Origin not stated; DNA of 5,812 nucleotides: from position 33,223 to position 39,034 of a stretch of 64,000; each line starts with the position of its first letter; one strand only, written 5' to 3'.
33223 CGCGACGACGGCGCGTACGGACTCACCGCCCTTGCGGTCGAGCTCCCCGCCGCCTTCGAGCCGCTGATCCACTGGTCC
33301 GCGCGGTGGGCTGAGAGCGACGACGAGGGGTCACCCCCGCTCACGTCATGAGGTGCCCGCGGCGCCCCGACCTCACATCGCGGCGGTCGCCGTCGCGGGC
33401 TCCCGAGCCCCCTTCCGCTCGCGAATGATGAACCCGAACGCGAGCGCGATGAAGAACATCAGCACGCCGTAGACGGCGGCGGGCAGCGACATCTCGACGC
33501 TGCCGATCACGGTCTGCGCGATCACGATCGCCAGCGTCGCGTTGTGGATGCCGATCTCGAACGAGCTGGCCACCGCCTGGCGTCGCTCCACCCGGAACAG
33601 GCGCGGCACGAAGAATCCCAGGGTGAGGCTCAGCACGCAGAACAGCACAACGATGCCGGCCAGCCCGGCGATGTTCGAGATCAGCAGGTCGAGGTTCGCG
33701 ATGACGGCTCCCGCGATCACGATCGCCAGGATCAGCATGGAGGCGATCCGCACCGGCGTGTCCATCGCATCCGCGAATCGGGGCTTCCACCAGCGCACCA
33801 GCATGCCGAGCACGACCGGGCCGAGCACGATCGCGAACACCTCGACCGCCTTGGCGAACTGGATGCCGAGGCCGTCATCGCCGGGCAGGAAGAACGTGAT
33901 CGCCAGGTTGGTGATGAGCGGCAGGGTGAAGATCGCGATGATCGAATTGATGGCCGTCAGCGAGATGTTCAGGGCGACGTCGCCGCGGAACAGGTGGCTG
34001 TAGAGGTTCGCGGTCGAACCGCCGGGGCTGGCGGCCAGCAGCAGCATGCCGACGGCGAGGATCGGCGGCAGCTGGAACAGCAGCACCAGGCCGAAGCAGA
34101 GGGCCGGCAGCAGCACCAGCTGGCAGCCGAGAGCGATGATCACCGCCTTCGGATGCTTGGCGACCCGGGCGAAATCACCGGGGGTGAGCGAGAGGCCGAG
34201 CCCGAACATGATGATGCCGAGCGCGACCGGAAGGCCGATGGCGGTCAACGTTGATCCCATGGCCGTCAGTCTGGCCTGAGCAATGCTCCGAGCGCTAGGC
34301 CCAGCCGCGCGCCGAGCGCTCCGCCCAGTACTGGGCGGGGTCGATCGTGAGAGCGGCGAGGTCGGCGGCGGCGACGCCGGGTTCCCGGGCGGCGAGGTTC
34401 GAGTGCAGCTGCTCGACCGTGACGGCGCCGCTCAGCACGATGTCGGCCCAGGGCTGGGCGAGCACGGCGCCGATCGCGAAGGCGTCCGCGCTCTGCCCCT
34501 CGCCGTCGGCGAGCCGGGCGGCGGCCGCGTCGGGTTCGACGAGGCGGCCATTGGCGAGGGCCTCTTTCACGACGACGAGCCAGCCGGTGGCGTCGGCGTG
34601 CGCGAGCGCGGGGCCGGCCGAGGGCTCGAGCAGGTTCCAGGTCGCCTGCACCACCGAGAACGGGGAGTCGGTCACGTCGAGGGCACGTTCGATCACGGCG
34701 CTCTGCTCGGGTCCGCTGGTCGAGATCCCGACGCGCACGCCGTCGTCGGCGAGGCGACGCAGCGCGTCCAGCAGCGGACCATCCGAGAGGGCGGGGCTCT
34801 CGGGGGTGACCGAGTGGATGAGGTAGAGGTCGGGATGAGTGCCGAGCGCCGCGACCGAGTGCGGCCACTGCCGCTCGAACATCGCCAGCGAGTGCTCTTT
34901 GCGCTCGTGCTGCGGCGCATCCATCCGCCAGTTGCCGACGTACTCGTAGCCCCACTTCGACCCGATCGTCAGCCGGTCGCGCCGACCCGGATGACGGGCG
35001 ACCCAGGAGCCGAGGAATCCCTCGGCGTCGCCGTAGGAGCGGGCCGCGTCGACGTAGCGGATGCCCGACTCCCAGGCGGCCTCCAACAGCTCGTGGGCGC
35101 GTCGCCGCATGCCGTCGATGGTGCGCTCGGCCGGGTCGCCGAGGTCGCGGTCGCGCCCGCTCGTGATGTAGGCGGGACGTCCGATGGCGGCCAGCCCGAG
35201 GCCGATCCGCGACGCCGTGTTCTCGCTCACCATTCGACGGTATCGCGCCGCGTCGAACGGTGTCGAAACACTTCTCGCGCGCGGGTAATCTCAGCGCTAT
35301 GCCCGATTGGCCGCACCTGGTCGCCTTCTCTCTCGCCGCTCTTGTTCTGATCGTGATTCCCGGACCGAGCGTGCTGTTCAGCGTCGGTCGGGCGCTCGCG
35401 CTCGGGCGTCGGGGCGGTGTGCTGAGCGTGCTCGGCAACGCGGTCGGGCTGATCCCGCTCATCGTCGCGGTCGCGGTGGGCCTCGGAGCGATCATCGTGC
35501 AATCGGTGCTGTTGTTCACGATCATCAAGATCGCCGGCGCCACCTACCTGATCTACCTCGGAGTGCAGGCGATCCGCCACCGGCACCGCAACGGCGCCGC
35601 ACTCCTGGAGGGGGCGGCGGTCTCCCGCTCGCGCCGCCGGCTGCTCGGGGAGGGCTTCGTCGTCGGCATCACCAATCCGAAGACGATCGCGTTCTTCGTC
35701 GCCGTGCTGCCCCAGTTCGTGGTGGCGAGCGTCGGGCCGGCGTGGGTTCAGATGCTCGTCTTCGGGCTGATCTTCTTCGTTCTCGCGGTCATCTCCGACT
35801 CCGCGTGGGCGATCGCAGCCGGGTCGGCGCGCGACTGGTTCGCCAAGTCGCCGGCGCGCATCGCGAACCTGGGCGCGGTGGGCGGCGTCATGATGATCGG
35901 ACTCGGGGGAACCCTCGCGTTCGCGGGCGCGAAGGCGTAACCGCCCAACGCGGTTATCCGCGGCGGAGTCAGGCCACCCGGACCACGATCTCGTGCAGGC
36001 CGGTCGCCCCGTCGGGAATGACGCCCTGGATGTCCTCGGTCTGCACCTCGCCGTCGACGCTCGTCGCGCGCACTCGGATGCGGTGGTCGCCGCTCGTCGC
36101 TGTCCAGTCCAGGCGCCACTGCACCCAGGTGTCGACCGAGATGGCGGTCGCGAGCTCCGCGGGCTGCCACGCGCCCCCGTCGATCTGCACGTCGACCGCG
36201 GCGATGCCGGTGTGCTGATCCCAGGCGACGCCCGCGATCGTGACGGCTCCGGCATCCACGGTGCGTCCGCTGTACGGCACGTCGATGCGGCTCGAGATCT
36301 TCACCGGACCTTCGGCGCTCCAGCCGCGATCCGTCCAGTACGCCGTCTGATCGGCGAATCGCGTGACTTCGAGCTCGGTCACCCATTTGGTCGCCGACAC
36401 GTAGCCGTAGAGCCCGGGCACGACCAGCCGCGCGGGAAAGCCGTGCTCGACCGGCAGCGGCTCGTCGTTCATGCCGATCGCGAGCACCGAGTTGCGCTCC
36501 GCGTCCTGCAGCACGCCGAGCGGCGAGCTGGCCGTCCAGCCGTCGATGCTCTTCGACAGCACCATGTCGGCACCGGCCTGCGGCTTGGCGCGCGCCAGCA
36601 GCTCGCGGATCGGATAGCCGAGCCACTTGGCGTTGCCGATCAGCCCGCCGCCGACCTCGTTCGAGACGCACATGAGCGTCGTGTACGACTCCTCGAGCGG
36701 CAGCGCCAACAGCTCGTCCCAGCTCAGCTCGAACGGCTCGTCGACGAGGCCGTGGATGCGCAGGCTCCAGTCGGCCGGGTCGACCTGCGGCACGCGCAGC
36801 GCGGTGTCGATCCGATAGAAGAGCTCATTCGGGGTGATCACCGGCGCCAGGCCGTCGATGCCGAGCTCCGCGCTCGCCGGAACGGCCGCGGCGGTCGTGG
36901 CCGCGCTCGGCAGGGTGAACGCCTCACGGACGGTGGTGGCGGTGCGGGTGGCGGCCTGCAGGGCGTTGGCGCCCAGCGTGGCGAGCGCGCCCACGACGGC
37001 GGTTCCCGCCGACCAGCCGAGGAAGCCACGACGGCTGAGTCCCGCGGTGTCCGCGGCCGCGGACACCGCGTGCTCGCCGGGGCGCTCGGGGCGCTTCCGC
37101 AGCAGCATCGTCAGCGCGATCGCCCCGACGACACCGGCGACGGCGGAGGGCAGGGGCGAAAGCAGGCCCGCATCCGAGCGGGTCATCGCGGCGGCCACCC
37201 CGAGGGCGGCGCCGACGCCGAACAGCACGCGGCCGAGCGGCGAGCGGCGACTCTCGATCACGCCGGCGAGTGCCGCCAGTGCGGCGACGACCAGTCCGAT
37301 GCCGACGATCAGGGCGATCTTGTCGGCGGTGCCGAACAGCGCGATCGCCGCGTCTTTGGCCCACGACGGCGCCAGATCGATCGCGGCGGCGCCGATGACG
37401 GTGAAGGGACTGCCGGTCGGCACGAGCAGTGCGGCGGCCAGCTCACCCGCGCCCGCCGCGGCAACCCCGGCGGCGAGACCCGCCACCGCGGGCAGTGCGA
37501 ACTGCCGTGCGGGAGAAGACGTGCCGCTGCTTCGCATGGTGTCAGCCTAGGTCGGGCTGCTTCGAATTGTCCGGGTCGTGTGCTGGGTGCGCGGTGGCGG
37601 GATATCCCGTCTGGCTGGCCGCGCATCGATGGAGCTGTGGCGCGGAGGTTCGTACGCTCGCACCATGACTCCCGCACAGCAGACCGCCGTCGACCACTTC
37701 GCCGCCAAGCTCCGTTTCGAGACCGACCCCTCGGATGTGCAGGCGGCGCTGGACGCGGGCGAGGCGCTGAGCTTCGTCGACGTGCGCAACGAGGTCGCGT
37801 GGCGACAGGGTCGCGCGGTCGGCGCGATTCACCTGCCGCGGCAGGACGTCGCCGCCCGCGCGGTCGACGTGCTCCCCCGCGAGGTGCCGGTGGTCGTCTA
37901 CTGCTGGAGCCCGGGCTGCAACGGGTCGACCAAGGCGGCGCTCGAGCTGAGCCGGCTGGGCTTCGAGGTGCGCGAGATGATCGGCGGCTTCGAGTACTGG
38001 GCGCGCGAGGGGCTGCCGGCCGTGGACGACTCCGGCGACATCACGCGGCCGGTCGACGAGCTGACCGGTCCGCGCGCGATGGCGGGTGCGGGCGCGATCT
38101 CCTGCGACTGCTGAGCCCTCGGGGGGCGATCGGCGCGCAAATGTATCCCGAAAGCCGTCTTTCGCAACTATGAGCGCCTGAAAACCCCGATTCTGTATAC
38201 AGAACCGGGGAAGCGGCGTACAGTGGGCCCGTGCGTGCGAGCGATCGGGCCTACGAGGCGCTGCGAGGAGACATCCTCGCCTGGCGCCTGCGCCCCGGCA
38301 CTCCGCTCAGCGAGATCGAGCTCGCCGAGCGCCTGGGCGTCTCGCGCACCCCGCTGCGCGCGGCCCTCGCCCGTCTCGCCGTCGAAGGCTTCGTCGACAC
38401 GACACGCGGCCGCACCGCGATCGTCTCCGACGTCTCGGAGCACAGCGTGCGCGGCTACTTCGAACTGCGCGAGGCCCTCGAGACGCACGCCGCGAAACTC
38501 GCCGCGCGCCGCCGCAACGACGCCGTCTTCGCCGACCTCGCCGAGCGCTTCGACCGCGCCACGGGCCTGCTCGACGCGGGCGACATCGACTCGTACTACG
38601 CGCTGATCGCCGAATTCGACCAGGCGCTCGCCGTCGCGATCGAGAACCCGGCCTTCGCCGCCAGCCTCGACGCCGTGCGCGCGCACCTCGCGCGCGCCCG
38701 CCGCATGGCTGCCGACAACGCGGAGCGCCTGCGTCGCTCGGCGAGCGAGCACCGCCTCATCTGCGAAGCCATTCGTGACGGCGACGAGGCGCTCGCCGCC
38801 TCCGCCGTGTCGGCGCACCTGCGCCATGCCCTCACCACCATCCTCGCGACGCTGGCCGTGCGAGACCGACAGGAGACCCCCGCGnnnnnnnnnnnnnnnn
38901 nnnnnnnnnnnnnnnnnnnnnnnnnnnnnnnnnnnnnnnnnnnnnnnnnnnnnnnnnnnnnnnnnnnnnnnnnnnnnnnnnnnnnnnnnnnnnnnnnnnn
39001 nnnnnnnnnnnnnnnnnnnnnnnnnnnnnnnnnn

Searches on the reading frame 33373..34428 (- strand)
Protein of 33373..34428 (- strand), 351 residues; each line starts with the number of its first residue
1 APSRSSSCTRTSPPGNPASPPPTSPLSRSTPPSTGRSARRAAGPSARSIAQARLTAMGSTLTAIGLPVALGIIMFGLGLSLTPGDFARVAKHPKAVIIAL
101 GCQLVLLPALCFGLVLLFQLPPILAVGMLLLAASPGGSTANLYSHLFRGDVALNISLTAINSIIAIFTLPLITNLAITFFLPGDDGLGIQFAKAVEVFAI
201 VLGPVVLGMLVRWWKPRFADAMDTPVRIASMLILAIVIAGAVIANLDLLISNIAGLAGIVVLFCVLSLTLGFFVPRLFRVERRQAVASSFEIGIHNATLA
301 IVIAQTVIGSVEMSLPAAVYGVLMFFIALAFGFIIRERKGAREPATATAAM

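Call 82: search_protein_families(library=pfam, proteins=[window:33373-34428:-], max_evalue=0.0001)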
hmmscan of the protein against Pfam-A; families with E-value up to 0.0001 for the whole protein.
window:33373-34428:- (351 aa): 3 families
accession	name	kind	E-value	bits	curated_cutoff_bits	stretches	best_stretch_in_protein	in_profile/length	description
PF01758.21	SBF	-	1.6e-33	116.4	24.3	1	68-251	2-190/191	Sodium Bile acid symporter family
PF13593.11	SBF_like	-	9.7e-15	55.1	25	1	68-327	35-303/313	SBF-like CPA transporter family (DUF4137)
PF03547.23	Mem_trans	-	1.8e-06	27.2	25.7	1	59-172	231-342/343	Membrane transport protein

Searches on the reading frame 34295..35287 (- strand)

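Call 82: search_protein_families(library=pfam, proteins=[window:34295-35287:-], max_evalue=0.0001)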
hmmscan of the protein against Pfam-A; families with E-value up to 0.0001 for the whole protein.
window:34295-35287:- (330 aa): 1 family
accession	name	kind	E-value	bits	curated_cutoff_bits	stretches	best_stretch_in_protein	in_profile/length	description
PF00248.27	Aldo_ket_red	-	5.9e-22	78.5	24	1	62-302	19-275/291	Aldo/keto reductase family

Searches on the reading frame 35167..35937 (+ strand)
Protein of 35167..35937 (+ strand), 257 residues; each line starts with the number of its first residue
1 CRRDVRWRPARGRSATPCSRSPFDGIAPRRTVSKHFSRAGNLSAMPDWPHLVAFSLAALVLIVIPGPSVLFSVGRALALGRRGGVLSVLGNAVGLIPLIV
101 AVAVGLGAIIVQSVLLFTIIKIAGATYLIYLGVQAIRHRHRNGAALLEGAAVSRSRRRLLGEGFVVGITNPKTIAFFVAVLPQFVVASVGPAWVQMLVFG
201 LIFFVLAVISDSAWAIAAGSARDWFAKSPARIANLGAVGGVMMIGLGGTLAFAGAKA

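Call 82: search_protein_families(library=pfam, proteins=[window:35167-35937:+], max_evalue=0.0001)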
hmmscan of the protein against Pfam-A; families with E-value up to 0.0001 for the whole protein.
window:35167-35937:+ (257 aa): 1 family
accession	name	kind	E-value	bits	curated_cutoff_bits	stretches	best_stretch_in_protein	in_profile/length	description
PF01810.24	LysE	-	2.5e-30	105.9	25.6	1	60-252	2-191/193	LysE type translocator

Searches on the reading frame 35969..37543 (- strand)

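Call 82: search_protein_families(library=pfam, proteins=[window:35969-37543:-], max_evalue=0.0001)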
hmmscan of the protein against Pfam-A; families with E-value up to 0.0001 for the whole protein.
window:35969-37543:- (524 aa): 1 family
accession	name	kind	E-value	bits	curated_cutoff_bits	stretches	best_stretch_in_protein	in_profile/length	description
PF00174.25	Oxidored_molyb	-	1.7e-43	148.6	24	1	249-400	2-167/169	Oxidoreductase molybdopterin binding domain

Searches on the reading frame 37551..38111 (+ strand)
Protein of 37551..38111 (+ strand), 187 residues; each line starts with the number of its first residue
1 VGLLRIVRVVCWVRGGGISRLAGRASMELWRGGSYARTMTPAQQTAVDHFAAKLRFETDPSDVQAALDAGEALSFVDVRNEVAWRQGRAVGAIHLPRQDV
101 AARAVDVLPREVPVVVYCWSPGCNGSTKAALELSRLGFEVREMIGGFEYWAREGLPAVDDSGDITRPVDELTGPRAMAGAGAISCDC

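Call 82: search_protein_families(library=pfam, proteins=[window:37551-38111:+], max_evalue=0.0001)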
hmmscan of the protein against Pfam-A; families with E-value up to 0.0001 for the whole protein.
window:37551-38111:+ (187 aa): 1 family
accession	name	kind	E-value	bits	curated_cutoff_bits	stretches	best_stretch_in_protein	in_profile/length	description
PF00581.25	Rhodanese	-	2.4e-13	50.8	22.2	1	60-152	2-101/102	Rhodanese-like domain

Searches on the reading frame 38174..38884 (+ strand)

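Call 82: search_protein_families(library=pfam, proteins=[window:38174-38884:+], max_evalue=0.0001)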
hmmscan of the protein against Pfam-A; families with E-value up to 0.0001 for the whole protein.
window:38174-38884:+ (237 aa): 2 families
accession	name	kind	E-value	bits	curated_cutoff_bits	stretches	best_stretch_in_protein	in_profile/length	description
PF07729.17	FCD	-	1.8e-22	80.5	24.3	1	96-217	3-124/125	FCD domain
PF00392.27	GntR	-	2.6e-16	59.5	27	1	23-82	2-62/64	Bacterial regulatory proteins, gntR family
